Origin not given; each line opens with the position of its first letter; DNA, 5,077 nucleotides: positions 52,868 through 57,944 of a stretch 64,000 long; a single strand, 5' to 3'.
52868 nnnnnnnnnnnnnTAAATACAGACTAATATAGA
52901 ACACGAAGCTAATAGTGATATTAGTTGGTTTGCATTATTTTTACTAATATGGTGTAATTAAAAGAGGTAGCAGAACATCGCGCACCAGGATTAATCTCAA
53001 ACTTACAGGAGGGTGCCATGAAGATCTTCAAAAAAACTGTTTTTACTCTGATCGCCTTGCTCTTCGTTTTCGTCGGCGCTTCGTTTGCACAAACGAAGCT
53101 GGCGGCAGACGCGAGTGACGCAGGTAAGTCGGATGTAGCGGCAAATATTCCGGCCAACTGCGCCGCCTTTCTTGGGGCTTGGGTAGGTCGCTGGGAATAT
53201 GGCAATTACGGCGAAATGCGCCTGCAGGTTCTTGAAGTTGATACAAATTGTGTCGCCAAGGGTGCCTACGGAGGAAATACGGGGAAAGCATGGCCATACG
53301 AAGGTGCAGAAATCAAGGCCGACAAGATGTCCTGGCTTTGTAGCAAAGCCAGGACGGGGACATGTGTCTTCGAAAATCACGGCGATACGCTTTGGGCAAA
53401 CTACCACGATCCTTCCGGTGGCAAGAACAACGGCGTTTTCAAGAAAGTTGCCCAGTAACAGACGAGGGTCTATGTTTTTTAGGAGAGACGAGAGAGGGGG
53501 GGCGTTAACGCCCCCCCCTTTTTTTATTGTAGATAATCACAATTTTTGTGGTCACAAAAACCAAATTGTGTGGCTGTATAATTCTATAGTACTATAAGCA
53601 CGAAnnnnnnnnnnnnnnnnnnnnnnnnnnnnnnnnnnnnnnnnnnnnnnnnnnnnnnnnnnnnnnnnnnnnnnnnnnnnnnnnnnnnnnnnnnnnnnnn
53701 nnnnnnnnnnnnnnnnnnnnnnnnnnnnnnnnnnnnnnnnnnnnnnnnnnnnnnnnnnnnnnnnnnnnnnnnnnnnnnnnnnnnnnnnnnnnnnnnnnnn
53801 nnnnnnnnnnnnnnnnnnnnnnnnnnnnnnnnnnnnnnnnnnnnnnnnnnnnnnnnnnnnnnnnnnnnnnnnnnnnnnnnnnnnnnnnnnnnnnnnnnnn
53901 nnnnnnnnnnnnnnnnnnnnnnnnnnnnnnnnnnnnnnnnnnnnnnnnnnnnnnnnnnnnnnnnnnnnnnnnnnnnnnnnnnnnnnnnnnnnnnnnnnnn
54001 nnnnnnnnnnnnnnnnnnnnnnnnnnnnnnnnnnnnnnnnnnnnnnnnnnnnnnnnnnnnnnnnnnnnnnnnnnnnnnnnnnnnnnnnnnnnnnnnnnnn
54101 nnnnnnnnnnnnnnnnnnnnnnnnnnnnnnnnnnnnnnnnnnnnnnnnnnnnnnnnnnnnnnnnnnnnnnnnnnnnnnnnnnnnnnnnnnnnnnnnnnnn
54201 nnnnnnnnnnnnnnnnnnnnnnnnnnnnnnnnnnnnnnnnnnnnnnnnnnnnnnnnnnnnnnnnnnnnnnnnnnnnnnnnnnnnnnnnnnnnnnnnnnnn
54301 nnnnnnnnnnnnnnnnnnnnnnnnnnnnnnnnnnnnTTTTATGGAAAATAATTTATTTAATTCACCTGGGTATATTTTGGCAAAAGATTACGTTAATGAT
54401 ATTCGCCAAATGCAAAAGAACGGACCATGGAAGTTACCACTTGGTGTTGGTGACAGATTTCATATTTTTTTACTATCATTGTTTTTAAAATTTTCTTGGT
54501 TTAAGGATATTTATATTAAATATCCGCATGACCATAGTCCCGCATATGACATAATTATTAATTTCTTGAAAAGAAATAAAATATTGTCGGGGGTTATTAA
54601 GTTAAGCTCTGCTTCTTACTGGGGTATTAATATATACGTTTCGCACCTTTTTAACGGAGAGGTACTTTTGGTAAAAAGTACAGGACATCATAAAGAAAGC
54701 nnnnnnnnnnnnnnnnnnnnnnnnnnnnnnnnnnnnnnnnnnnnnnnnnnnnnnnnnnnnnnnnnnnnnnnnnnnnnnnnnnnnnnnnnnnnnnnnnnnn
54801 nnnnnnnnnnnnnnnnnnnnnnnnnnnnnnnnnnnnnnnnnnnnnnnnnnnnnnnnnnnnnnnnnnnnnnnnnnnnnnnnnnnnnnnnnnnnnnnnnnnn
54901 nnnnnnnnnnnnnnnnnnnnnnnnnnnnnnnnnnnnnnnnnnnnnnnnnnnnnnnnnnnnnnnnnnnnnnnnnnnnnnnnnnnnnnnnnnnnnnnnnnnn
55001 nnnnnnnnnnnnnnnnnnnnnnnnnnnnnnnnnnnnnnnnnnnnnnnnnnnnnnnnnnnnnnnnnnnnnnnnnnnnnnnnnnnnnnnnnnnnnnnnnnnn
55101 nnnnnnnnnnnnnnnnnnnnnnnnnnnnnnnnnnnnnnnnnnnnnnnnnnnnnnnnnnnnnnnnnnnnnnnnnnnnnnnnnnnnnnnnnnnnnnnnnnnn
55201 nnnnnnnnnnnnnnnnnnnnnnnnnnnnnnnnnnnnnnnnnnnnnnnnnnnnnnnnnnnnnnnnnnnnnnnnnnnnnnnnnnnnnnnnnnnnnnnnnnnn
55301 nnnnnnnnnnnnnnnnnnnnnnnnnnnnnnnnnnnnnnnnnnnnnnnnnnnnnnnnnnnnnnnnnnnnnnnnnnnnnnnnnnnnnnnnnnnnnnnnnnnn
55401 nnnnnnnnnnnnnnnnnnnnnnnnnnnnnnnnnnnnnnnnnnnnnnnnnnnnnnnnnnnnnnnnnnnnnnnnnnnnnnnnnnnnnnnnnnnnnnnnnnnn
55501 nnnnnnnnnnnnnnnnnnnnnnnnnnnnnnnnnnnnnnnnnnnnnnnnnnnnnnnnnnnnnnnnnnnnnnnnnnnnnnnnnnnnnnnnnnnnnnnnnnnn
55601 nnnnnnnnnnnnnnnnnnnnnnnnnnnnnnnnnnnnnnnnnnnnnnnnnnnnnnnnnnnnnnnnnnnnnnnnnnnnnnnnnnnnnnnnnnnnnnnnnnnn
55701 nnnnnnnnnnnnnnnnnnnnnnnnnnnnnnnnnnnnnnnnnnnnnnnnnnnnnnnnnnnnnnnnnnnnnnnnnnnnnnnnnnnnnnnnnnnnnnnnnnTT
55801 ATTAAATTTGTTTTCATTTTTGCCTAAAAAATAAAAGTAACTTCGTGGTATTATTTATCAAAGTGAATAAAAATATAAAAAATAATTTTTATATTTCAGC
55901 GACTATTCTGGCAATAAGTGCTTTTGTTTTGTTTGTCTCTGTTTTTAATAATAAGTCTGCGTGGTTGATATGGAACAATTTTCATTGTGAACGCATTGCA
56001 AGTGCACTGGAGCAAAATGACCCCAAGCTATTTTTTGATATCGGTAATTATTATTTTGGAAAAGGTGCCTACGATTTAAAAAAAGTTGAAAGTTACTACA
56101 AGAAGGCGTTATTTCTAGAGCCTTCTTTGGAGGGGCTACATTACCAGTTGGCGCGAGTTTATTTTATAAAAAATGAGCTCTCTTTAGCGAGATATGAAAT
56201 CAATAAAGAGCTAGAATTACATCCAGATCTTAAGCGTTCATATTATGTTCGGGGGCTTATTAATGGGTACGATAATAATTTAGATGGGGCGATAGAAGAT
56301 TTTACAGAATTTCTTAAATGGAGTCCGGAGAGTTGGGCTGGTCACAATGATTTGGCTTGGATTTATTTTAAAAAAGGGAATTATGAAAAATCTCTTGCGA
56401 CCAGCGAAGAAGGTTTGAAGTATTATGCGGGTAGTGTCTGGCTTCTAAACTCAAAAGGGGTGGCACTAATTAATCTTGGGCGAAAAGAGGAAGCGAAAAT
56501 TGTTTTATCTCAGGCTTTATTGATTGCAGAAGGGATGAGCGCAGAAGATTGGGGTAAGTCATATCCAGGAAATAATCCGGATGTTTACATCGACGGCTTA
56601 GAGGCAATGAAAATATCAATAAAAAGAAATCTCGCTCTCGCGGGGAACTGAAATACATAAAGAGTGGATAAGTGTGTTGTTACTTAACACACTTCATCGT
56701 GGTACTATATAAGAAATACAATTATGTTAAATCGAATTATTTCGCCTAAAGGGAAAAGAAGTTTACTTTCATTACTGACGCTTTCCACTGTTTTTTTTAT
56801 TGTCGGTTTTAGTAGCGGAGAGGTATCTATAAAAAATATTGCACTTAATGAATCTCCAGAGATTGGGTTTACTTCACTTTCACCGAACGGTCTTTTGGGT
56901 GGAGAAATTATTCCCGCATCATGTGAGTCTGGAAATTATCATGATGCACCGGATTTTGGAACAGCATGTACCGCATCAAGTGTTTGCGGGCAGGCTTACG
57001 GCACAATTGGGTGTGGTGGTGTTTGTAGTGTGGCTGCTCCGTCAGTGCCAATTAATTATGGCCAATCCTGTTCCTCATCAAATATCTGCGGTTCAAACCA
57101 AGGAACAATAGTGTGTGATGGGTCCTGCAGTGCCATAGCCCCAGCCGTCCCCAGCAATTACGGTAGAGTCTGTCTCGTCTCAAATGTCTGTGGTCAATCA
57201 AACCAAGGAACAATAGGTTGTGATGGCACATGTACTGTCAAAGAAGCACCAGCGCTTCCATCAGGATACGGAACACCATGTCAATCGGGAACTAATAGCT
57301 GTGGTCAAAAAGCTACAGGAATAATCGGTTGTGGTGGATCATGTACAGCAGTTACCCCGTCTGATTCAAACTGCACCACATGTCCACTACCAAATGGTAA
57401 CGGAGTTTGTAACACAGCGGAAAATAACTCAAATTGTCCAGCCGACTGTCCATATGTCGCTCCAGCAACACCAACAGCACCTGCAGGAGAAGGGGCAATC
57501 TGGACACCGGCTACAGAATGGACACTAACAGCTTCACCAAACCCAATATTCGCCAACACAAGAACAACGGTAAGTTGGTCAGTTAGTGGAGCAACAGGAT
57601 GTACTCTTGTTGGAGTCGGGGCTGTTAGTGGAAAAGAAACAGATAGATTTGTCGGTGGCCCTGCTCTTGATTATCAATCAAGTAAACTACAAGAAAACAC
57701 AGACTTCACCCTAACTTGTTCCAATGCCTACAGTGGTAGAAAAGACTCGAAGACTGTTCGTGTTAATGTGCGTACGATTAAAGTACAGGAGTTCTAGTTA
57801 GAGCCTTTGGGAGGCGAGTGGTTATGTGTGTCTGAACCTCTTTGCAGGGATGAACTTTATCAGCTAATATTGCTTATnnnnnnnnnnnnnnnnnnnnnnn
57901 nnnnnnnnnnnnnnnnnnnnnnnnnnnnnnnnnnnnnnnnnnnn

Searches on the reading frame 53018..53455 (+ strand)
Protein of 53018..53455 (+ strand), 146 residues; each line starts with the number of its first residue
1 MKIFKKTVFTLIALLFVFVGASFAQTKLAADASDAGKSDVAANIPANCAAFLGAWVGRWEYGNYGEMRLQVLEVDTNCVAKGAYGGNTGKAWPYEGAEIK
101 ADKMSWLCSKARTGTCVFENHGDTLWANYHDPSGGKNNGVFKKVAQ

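Call 52: search_protein_families(library=pfam, proteins=[window:53018-53455:+], max_evalue=0.01)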
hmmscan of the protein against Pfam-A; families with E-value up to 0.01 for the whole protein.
window:53018-53455:+ (146 aa): 0 families

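Call 57: search_solved_structures(query=window:53018-53455:+, max_evalue=1)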
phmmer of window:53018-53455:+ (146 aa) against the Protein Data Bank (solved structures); distinct sequences matched with E-value up to 1: 2.
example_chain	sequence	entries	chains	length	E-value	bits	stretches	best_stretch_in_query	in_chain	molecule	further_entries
4w5u_B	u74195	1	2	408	0.16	14.9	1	38-125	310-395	Chitinase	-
6hif_Y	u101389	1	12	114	0.51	13.3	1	92-134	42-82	hdh assembly factor Kustc1130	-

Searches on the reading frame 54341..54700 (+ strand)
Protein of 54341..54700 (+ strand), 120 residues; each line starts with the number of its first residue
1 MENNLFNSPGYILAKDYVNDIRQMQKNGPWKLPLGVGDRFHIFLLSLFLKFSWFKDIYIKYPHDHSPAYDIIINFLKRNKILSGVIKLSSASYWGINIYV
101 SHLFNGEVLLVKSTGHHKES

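Call 52: search_protein_families(library=pfam, proteins=[window:54341-54700:+], max_evalue=0.01)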
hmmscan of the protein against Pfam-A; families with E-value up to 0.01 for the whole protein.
window:54341-54700:+ (120 aa): 1 family
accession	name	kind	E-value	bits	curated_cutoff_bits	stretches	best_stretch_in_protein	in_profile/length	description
PF21425.3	DTP-pb9_A-dom_N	-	0.0014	19.2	27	0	89-114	41-66/84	Distal tail protein pb9, A domain, N-terminal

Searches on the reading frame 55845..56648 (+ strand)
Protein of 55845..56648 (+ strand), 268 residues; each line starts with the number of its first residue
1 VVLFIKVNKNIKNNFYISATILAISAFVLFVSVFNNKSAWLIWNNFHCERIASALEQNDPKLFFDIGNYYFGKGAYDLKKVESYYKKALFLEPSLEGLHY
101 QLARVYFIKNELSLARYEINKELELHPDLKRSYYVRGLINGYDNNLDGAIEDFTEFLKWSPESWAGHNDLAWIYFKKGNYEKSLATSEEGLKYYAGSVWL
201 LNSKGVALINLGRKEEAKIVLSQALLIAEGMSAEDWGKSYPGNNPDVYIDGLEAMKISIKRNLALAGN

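Call 7: search_protein_families(library=pfam, proteins=[window:55845-56648:+], max_evalue=0.01)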
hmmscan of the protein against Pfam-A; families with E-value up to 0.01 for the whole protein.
window:55845-56648:+ (268 aa): 14 families
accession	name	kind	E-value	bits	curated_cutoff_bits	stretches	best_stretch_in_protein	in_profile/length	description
PF07719.23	TPR_2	-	5.6e-14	51.5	27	0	165-185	2-22/34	Tetratricopeptide repeat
PF13431.12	TPR_17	-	1.5e-11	44.1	24.4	1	153-184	2-33/34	Tetratricopeptide repeat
PF13181.12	TPR_8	-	3.8e-11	42.7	25.7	1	201-228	4-31/34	Tetratricopeptide repeat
PF14559.12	TPR_19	-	9.9e-10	39.1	25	1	144-191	5-52/68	Tetratricopeptide repeat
PF00515.34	TPR_1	-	3.4e-09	36.6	27.8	0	166-184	3-21/34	Tetratricopeptide repeat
PF13432.12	TPR_16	-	1.4e-06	29.1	32.7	1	142-185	9-52/65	Tetratricopeptide repeat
PF13414.12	TPR_11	-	3.7e-06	27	26.8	0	85-107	17-39/42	TPR repeat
PF13424.12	TPR_12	-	0.00016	22.2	30.1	0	168-193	49-74/77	Tetratricopeptide repeat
PF13371.12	TPR_9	-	0.0006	20.2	35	0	173-228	4-59/73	Tetratricopeptide repeat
PF13428.12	TPR_14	-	0.0014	19.6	23.5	0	77-104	16-43/44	Tetratricopeptide repeat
PF13174.12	TPR_6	-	0.004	18.2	26.3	0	170-194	6-30/33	Tetratricopeptide repeat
PF13374.12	TPR_10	-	0.0053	17.2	27.5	0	168-185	6-23/42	Tetratricopeptide repeat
PF24575.1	TPR_Slam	-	0.0071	17.2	35.2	0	77-116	62-101/104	Surface lipoprotein assembly modifier, N-terminal TPR repeats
PF19063.5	DUF5759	-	0.0084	16.4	25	0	48-89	29-70/71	Family of unknown function (DUF5759)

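Call 8: search_protein_families(library=ncbifam, proteins=[window:55845-56648:+], max_evalue=0.01)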
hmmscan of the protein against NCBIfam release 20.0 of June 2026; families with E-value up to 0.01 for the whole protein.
window:55845-56648:+ (268 aa): 12 families
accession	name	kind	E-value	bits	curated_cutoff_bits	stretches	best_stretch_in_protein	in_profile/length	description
TIGR02917.1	PEP_TPR_lipo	equivalog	3e-10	38.7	312.2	1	76-225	615-763/899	XrtA/PEP-CTERM system TPR-repeat protein PrsT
NF040959.1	MamA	equivalog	8.4e-10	38.4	200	1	56-185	67-194/204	magnetosome protein MamA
TIGR02521.1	type_IV_pilW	equivalog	2.1e-08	34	154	1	99-228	34-165/234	type IV pilus biogenesis/stability protein PilW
TIGR00990.1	3a0801s09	subfamily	6.1e-05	21.8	757.25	1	106-182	341-417/615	mitochondrial import receptor subunit TOM70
NF008391.2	PRK11189.1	equivalog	0.00087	18.9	250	1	58-186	63-186/297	lipoprotein NlpI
NF033762.1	social_mot_Tgl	equivalog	0.0016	17.9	225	1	42-186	13-158/252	social motility TPR repeat lipoprotein Tgl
NF011886.0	PRK15359.1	equivalog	0.0018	18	146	1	132-228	26-122/144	type III secretion system chaperone protein SscB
NF008755.0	PRK11788.1-3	equivalog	0.0031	16.9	430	1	115-184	22-90/388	lipopolysaccharide assembly protein LapB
NF033920.0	C39_PA2778_fam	equivalog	0.0031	16.9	150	0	149-227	175-253/255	PA2778 family cysteine peptidase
NF009037.0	PRK12370.1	equivalog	0.0034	15.8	589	1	83-151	359-427/553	HilA/EilA family virulence transcriptional regulator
NF033758.1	gliding_GltE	equivalog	0.0047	15.9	225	0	75-191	65-181/411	adventurous gliding motility TPR repeat lipoprotein GltE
NF052415.1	T3SS_chap_SctY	equivalog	0.008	16.7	70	0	158-225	34-104/106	type III secretion apparatus assembly chaperone SctY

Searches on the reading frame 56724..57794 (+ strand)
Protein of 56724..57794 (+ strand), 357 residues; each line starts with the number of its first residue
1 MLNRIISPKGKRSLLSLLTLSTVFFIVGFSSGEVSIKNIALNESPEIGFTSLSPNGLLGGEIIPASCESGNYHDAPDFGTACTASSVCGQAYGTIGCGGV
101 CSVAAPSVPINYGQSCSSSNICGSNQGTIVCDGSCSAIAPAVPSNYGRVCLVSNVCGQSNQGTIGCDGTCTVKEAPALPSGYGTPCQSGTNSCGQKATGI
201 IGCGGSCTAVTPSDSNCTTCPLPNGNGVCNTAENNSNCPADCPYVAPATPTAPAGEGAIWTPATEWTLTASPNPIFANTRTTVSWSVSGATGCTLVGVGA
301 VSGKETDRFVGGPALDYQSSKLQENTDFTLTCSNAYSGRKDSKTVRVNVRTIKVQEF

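Call 7: search_protein_families(library=pfam, proteins=[window:56724-57794:+], max_evalue=0.01)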
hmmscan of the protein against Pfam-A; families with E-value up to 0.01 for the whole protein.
window:56724-57794:+ (357 aa): 0 families

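Call 8: search_protein_families(library=ncbifam, proteins=[window:56724-57794:+], max_evalue=0.01)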
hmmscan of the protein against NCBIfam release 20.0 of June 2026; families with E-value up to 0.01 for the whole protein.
window:56724-57794:+ (357 aa): 0 families
